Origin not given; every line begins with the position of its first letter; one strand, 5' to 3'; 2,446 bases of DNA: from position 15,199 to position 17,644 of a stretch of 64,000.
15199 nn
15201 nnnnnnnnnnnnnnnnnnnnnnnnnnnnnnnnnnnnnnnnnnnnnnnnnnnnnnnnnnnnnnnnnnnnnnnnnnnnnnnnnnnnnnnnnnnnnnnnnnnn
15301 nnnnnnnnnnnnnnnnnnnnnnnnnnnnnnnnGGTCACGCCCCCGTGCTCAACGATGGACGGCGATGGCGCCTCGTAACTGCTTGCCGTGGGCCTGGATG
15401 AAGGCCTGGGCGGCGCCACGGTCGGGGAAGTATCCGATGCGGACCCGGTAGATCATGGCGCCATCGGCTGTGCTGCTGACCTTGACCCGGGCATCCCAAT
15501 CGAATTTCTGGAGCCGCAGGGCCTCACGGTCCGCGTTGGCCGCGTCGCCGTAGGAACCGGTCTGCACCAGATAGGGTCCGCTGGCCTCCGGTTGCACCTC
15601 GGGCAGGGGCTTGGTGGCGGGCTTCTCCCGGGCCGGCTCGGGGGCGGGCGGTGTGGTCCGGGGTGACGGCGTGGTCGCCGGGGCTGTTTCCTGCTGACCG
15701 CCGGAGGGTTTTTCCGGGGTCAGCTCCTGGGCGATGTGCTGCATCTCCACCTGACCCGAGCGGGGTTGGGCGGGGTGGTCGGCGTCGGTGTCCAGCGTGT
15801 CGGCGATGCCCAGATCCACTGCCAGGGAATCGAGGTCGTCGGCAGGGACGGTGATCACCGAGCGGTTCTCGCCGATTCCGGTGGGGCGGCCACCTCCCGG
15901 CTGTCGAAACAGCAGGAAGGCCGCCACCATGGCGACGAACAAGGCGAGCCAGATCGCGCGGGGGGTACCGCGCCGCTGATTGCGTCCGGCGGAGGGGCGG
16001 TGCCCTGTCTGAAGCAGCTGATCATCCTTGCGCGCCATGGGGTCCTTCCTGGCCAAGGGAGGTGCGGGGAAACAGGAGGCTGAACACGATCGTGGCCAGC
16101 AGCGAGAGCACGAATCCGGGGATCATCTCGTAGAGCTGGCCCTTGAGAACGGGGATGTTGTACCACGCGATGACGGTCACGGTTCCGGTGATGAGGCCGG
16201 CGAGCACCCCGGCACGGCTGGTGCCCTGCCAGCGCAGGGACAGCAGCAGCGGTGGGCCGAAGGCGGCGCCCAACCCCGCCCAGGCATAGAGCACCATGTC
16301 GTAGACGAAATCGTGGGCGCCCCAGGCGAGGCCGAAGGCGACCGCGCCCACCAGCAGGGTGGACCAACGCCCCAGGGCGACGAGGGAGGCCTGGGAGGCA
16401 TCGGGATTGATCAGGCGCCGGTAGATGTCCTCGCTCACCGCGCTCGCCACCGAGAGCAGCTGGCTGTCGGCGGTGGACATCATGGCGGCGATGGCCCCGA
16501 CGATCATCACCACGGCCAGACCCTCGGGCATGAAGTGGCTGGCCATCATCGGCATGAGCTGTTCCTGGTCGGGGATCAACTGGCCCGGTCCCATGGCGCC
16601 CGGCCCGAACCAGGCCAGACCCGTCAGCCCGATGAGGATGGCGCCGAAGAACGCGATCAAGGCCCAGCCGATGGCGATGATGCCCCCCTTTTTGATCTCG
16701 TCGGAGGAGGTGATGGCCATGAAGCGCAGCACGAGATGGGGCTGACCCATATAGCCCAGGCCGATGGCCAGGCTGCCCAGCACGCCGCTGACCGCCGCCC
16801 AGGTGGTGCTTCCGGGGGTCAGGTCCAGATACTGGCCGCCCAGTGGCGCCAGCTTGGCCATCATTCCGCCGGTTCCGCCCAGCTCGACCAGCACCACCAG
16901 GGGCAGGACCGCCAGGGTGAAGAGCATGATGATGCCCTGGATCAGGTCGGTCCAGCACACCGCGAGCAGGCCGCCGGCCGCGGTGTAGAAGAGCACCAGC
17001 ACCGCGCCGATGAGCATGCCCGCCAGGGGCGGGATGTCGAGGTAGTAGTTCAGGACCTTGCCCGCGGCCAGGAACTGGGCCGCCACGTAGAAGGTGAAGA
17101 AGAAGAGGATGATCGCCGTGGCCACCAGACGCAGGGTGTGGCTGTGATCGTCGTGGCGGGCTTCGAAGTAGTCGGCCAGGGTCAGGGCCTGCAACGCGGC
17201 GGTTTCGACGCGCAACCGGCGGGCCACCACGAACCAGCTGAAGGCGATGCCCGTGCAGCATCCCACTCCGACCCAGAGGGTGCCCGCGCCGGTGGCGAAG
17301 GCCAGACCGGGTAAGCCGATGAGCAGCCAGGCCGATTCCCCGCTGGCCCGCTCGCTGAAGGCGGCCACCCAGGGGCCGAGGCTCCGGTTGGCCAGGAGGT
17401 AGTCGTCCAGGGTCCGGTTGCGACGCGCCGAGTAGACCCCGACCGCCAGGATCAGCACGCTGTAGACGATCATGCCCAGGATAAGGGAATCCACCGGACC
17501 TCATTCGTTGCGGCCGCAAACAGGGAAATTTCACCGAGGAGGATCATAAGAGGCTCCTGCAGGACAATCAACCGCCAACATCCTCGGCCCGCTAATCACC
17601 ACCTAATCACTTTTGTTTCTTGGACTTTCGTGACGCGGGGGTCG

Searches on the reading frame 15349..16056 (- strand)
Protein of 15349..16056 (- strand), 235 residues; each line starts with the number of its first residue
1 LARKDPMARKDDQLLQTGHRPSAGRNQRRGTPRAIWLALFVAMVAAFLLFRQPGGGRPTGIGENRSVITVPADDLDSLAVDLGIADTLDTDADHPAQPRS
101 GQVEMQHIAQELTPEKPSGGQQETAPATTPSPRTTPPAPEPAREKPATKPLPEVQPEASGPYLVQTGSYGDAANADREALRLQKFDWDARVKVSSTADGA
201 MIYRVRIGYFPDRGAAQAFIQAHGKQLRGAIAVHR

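Call 36: search_protein_families(library=pfam, proteins=[window:15349-16056:-], max_evalue=0.001)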
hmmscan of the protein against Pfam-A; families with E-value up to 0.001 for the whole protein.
window:15349-16056:- (235 aa): 1 family
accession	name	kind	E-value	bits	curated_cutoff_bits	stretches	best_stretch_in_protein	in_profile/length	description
PF05036.18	SPOR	-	6.7e-11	42.8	21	1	158-221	1-62/76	SPOR domain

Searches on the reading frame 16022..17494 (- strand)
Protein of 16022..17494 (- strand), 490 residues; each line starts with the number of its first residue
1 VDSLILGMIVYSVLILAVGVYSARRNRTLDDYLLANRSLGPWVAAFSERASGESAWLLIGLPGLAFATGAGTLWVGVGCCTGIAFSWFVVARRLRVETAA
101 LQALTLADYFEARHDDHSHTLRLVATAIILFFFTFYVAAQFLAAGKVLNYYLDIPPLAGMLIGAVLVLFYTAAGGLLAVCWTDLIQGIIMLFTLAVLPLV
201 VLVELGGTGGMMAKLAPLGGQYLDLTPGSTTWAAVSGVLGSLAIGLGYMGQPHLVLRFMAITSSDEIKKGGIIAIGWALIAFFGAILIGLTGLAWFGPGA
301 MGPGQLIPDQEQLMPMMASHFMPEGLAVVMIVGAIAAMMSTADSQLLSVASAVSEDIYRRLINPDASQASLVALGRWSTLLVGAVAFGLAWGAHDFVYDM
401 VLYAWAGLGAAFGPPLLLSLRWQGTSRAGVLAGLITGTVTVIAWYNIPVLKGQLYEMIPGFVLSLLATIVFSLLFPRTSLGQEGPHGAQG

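Call 36: search_protein_families(library=pfam, proteins=[window:16022-17494:-], max_evalue=0.001)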
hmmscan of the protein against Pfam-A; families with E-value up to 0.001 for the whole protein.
window:16022-17494:- (490 aa): 1 family
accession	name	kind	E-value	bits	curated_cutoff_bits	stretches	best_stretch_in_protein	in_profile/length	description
PF00474.23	SSF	-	8e-79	265.8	22.8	1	32-437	1-406/406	Sodium:solute symporter family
